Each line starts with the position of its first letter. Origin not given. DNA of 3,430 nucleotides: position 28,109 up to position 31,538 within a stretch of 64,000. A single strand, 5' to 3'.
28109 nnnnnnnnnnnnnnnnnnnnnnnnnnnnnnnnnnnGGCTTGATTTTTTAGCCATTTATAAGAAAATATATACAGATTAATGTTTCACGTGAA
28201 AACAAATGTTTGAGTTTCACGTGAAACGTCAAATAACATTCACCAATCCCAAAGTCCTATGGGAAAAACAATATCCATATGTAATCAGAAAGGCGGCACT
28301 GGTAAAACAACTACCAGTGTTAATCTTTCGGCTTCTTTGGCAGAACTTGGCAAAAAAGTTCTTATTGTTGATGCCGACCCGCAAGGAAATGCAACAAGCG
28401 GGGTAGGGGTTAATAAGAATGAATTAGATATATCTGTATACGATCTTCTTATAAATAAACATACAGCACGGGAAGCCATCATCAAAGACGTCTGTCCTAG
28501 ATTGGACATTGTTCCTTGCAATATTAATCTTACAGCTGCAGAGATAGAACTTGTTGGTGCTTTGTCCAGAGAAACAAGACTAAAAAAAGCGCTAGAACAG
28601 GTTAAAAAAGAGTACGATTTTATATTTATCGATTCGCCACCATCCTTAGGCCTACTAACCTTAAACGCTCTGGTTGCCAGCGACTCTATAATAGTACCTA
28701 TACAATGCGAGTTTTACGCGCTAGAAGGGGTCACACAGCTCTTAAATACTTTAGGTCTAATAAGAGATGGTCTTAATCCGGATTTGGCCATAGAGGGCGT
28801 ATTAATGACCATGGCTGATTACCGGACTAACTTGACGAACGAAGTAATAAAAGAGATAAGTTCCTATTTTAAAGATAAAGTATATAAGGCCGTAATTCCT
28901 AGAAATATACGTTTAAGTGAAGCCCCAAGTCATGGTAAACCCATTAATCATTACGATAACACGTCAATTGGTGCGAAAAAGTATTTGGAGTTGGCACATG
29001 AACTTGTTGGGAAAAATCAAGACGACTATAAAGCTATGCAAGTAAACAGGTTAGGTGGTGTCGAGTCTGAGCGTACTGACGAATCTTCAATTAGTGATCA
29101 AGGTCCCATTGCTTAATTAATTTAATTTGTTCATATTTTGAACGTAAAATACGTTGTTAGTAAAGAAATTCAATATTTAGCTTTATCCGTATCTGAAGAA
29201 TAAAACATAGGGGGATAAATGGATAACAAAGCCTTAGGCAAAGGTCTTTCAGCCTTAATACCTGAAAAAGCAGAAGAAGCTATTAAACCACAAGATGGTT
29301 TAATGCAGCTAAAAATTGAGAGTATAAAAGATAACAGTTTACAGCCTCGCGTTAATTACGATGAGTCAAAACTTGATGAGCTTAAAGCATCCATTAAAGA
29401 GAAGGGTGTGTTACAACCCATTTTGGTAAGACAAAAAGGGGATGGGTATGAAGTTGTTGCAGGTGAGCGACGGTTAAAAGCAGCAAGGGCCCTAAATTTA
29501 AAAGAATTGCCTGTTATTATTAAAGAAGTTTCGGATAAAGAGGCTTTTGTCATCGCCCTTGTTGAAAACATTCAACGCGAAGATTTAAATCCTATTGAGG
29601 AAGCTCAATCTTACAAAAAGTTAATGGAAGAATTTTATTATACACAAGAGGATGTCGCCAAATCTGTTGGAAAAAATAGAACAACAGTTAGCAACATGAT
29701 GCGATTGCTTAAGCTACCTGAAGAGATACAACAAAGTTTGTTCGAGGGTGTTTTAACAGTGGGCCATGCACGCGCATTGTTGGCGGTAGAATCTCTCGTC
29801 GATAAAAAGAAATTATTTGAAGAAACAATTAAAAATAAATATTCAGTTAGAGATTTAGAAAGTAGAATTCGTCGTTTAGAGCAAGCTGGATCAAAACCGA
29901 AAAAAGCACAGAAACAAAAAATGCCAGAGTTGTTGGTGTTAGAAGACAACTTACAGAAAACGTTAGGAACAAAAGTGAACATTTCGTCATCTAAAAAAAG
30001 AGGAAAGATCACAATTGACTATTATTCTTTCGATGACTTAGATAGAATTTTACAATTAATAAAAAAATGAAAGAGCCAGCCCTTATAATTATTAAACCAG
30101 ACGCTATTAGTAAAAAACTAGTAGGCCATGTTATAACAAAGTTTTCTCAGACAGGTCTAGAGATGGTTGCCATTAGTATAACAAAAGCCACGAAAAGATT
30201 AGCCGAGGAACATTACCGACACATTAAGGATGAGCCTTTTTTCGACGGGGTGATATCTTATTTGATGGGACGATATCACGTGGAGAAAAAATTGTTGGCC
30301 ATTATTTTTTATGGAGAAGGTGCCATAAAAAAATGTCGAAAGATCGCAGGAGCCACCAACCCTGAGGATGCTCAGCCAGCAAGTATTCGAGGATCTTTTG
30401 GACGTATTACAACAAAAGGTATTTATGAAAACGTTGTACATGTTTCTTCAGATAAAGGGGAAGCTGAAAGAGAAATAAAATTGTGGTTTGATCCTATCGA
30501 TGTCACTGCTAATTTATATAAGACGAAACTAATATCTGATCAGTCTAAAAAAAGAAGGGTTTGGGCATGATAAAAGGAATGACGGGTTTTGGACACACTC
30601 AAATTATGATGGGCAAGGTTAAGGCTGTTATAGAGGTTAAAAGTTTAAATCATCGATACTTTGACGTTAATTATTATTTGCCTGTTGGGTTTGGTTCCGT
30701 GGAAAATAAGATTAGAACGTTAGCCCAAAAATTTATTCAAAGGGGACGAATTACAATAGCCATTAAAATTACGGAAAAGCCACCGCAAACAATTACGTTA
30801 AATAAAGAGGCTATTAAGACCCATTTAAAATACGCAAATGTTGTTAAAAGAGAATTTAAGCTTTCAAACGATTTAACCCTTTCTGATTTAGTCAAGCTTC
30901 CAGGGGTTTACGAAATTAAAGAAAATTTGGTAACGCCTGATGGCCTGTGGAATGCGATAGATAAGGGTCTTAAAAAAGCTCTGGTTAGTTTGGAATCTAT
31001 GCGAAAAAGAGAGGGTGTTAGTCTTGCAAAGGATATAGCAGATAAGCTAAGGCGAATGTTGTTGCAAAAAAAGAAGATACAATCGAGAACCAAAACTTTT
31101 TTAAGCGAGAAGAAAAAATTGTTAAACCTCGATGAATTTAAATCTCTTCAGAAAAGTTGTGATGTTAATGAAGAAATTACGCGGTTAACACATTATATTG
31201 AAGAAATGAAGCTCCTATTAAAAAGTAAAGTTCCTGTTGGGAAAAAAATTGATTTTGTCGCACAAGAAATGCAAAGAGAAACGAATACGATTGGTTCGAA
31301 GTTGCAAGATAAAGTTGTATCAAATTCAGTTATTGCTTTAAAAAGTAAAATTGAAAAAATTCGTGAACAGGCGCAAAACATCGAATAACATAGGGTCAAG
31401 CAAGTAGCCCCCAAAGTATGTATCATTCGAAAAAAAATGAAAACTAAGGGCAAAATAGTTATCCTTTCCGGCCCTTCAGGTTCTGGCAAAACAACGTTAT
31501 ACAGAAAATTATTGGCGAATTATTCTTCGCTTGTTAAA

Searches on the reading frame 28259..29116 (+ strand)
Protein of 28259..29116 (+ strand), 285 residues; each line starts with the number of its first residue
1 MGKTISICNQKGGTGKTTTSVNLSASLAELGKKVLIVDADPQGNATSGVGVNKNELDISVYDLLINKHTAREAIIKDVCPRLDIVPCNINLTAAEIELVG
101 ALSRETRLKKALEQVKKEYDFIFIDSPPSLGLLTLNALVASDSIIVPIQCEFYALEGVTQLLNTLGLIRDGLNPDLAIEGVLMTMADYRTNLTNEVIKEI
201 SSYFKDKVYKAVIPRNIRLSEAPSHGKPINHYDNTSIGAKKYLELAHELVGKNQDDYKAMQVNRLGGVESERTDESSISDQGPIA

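Call 71: search_protein_families(library=pfam, proteins=[window:28259-29116:+], max_evalue=0.00001)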
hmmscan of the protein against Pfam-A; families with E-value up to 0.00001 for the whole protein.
window:28259-29116:+ (285 aa): 7 families
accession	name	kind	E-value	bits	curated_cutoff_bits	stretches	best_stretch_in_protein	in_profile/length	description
PF13614.12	AAA_31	-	6e-70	235.2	27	1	3-178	2-177/177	AAA domain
PF01656.29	CbiA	-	2.7e-28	98.9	25.4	1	5-229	1-125/125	CobQ/CobB/MinD/ParA nucleotide binding domain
PF00142.24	Fer4_NifH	-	3.1e-13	50.3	25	1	10-79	7-74/271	4Fe-4S iron sulfur cluster binding proteins, NifH/frxC family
PF09140.17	MipZ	-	1.7e-12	47.7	20.7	1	4-155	2-136/262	ATPase MipZ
PF06564.18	CBP_BcsQ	-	9.7e-11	42.1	21.3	1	9-246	8-230/234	Cellulose biosynthesis protein BcsQ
PF10609.15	ParA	-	1.1e-10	41.8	27.1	1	3-146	4-142/246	NUBPL iron-transfer P-loop NTPase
PF02374.21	ArsA_ATPase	-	3.4e-07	30.2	24.3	1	10-44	8-42/305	Anion-transporting ATPase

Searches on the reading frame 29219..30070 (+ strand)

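Call 71: search_protein_families(library=pfam, proteins=[window:29219-30070:+], max_evalue=0.00001)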
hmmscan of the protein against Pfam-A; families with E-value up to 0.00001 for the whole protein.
window:29219-30070:+ (283 aa): 3 families
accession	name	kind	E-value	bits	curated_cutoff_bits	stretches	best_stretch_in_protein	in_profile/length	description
PF17762.8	HTH_ParB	-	8.6e-37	125.8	22.6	1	121-221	1-101/102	ParB HTH domain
PF02195.25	ParB_N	-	1.7e-31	108.6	26.3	1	28-119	3-95/95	ParB N-terminal domain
PF23552.2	ParB_C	-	7.5e-13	48.2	23.8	1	236-282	3-50/50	ParB dimerisation domain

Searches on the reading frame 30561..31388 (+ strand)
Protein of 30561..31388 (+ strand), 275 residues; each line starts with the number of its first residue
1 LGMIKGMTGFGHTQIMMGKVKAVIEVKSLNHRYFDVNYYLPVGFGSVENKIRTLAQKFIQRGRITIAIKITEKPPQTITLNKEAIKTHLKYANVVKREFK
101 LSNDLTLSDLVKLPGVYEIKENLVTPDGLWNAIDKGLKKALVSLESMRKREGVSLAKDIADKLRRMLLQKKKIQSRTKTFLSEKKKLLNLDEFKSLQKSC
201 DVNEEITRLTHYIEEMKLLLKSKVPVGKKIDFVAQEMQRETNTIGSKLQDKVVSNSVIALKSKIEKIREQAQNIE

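Call 71: search_protein_families(library=pfam, proteins=[window:30561-31388:+], max_evalue=0.00001)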
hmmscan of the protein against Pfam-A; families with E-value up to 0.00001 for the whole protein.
window:30561-31388:+ (275 aa): 2 families
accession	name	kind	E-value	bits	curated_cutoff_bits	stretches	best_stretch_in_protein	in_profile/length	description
PF03755.18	YicC-like_N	-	4.9e-37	128.2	25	1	4-156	1-155/156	Endoribonuclease YicC-like, N-terminal region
PF08340.16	YicC-like_C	-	1.3e-29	103.2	27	1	169-275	12-120/120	Endoribonuclease YicC-like, C-terminal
